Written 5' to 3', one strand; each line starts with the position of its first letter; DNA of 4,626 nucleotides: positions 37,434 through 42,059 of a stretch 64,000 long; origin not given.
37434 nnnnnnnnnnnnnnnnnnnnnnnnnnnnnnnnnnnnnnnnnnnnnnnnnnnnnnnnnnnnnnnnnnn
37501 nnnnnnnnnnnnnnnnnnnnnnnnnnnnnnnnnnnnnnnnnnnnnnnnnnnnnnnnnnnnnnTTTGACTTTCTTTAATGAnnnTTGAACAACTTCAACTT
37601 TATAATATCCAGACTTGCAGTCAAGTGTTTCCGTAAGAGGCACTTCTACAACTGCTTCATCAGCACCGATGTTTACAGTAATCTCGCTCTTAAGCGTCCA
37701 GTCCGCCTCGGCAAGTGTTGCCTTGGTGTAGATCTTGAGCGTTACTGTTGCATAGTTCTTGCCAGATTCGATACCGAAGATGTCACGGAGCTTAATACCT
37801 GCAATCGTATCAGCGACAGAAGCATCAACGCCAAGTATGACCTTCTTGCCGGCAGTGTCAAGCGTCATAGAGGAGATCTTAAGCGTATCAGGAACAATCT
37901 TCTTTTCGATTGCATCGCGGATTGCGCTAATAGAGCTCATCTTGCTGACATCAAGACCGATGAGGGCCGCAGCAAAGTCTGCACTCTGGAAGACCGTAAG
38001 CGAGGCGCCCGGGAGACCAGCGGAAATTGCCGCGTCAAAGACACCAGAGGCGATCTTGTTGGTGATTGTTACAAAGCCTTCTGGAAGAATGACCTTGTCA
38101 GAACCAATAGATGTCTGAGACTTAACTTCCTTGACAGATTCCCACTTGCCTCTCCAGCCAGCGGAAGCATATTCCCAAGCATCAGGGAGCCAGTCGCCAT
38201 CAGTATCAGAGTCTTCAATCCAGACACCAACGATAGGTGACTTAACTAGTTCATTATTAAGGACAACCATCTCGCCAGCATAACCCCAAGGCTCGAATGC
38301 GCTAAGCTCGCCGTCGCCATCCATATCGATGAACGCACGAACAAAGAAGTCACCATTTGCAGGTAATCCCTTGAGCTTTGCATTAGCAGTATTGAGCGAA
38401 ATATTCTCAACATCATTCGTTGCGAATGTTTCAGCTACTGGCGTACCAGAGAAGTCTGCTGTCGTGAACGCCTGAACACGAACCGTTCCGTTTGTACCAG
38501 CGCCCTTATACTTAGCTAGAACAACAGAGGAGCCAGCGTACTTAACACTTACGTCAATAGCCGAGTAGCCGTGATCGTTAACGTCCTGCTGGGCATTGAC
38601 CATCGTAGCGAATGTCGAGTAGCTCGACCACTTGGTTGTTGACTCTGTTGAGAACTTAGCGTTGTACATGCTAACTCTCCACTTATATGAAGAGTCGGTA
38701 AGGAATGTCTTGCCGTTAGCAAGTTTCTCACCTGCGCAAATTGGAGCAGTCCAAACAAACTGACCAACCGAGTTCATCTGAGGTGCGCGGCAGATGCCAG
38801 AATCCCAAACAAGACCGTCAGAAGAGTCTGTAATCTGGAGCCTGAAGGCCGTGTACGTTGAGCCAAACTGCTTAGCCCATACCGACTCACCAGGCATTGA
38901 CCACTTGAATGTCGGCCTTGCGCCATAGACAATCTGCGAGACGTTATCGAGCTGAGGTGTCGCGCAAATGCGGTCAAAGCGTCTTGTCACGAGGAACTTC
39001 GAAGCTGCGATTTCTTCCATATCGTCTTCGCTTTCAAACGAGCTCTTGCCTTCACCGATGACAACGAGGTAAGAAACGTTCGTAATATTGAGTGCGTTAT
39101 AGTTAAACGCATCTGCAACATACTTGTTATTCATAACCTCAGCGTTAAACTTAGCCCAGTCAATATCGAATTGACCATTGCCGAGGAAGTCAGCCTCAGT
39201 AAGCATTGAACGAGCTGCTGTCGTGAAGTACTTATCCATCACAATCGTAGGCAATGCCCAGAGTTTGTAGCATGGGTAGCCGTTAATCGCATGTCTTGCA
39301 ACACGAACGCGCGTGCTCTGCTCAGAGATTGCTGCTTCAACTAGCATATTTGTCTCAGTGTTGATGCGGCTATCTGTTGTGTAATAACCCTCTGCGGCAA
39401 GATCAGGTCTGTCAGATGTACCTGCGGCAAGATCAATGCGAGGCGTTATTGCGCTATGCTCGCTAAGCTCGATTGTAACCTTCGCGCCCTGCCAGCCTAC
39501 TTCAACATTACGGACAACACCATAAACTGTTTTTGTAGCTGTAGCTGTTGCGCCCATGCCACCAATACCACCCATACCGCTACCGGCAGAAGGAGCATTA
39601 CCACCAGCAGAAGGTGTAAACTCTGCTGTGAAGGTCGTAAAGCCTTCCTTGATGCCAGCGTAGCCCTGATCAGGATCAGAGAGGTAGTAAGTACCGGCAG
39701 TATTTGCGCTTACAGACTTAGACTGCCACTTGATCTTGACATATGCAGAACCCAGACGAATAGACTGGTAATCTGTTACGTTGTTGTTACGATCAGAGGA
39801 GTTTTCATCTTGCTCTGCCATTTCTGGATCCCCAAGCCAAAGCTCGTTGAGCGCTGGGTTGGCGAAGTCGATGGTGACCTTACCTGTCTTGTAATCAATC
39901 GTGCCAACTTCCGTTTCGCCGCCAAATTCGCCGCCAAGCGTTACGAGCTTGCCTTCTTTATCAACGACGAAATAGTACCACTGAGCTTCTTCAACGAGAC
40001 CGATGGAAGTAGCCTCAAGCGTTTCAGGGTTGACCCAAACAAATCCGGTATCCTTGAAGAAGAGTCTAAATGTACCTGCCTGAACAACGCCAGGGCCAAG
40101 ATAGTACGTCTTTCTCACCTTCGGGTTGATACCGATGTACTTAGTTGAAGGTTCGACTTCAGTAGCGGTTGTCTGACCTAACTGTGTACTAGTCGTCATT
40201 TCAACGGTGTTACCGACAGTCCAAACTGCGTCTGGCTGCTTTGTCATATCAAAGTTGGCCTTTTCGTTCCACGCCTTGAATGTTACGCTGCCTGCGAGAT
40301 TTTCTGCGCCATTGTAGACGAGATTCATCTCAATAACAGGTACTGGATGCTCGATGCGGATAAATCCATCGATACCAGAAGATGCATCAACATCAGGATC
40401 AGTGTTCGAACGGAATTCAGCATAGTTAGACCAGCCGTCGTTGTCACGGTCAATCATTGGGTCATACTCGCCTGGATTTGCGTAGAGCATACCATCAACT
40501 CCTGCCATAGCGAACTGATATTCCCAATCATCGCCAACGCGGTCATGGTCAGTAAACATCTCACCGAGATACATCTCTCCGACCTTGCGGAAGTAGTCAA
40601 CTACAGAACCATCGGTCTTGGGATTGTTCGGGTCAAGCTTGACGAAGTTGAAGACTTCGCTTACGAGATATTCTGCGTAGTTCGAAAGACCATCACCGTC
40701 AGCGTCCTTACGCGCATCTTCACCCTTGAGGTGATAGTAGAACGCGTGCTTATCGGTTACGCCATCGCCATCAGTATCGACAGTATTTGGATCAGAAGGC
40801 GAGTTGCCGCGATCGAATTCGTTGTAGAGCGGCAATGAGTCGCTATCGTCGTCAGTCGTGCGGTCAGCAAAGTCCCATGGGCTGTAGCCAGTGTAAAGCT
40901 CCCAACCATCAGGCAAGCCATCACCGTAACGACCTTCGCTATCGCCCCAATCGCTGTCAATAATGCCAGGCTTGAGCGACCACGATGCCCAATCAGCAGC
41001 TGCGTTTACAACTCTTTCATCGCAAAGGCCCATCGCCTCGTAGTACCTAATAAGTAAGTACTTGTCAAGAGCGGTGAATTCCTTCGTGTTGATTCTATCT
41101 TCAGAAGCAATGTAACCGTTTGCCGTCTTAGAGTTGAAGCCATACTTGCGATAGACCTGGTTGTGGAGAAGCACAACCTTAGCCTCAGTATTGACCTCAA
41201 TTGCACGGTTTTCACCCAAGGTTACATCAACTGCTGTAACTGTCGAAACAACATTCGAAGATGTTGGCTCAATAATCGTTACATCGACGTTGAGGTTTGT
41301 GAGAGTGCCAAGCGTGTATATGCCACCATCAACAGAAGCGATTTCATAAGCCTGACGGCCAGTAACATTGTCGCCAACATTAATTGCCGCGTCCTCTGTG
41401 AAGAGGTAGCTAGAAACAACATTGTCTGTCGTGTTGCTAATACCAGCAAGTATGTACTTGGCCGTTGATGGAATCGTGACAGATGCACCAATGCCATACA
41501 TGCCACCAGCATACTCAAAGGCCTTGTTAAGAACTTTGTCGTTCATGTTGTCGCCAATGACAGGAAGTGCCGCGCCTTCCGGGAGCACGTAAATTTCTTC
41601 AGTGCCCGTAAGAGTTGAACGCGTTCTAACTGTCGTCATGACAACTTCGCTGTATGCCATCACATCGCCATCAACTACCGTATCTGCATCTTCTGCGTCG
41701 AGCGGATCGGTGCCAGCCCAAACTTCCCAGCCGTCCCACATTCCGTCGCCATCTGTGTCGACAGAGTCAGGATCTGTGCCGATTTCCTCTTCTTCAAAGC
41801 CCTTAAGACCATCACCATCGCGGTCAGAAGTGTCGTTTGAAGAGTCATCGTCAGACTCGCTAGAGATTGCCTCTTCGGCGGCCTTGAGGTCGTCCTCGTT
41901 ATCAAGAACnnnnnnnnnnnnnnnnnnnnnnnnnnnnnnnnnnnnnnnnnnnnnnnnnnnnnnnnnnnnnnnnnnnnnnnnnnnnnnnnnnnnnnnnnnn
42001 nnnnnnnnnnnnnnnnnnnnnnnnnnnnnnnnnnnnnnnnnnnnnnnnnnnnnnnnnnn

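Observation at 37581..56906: Single 19.3-kb ORF (6441 aa) with an unusual domain grammar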

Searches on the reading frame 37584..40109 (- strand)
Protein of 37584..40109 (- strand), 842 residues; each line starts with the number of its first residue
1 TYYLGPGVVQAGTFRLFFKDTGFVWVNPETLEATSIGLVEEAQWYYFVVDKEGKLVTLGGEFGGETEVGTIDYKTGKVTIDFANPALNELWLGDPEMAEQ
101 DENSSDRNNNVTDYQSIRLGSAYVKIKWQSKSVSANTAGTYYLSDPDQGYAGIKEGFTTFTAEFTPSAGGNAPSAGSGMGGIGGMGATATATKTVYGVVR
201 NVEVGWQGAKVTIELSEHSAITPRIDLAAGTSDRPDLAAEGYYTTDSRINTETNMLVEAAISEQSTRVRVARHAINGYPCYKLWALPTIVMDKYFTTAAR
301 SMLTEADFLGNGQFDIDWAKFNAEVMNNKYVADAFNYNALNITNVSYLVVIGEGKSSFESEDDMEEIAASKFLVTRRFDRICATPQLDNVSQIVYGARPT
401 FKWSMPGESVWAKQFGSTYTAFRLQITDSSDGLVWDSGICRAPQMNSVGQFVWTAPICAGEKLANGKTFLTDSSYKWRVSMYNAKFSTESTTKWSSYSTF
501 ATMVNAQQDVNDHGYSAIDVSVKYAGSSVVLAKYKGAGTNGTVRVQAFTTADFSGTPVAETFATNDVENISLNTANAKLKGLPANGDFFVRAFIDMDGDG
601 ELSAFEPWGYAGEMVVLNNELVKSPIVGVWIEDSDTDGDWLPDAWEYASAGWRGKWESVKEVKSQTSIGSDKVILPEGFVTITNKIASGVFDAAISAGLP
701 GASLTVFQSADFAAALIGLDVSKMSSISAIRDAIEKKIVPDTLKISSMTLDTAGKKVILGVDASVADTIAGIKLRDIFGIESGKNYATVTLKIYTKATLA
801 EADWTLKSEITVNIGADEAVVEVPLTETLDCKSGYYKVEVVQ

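Call 51: search_protein_families(library=pfam, proteins=[window:37584-40109:-], max_evalue=0.5)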
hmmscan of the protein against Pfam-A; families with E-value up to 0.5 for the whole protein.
window:37584-40109:- (842 aa): 1 family
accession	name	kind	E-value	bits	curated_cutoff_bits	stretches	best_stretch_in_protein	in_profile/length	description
PF25788.1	Ig_Rha78A_N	-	0.00062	20.4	27.4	1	396-502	17-101/105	Rha78A-like, N-terminal immunoglobulin domain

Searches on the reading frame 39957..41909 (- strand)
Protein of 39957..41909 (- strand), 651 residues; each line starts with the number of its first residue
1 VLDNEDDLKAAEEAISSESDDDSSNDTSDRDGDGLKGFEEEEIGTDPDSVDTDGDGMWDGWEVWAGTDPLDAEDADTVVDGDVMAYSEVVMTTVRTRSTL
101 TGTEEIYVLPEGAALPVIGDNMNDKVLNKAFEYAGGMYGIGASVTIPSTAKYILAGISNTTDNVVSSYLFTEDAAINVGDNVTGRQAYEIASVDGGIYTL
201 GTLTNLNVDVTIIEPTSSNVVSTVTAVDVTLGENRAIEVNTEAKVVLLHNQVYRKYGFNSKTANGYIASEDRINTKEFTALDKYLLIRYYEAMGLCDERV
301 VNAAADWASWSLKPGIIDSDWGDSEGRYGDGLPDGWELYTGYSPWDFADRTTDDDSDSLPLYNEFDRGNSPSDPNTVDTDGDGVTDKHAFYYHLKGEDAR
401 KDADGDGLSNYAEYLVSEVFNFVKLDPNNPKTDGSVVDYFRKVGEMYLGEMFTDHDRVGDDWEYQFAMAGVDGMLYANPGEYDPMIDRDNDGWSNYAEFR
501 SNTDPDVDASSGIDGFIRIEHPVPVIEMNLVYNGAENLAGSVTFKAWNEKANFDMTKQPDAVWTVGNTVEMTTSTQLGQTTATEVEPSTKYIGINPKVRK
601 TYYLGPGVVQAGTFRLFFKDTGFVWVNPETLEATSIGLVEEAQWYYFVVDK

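Call 51: search_protein_families(library=pfam, proteins=[window:39957-41909:-], max_evalue=0.5)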
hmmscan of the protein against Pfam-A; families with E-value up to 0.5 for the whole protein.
window:39957-41909:- (651 aa): 1 family
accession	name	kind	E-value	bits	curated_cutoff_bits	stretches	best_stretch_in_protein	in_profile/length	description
PF18884.5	TSP3_bac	-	1.6e-16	60.2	25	2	51-72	1-22/22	Bacterial TSP3 repeat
